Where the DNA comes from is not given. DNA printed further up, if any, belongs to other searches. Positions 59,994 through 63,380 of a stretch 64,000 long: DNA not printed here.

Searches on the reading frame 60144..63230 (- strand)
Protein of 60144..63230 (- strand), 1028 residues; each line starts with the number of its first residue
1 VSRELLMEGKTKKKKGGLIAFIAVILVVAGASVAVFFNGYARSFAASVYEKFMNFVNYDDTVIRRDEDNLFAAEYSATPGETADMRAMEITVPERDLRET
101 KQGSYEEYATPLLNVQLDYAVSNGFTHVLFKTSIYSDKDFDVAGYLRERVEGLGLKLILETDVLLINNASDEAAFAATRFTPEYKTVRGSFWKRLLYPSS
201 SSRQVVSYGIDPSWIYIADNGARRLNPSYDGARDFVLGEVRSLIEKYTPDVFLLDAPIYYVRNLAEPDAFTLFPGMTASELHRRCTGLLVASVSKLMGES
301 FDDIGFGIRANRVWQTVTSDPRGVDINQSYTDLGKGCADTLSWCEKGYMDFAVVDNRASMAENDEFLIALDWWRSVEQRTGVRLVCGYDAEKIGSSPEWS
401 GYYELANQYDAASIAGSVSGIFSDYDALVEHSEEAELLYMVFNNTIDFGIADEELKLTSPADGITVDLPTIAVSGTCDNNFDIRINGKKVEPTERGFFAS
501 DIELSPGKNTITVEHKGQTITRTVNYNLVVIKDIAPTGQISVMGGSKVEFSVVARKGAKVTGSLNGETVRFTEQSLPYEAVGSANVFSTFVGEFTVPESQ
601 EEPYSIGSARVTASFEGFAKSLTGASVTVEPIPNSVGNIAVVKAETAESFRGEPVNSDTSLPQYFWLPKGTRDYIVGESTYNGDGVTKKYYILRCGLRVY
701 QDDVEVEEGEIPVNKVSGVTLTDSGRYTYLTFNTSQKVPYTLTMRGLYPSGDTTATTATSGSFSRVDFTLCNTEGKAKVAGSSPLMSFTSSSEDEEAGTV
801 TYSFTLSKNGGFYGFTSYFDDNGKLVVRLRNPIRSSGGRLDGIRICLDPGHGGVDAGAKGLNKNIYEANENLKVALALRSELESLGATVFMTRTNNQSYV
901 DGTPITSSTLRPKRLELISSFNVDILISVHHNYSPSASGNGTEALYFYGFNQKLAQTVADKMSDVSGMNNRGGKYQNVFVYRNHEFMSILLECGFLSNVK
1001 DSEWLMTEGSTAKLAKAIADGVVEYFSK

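Call 58: search_protein_families(library=pfam, proteins=[window:60144-63230:-], max_evalue=0.001)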
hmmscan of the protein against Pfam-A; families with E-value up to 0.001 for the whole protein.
window:60144-63230:- (1028 aa): 2 families
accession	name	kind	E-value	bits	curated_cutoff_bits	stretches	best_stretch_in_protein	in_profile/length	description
PF01520.23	Amidase_3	-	1.1e-38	133.4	27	1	845-1022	1-172/174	N-acetylmuramoyl-L-alanine amidase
PF09136.16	Glucodextran_B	-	5.1e-11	42.8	27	1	454-523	2-76/83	Glucodextranase, domain B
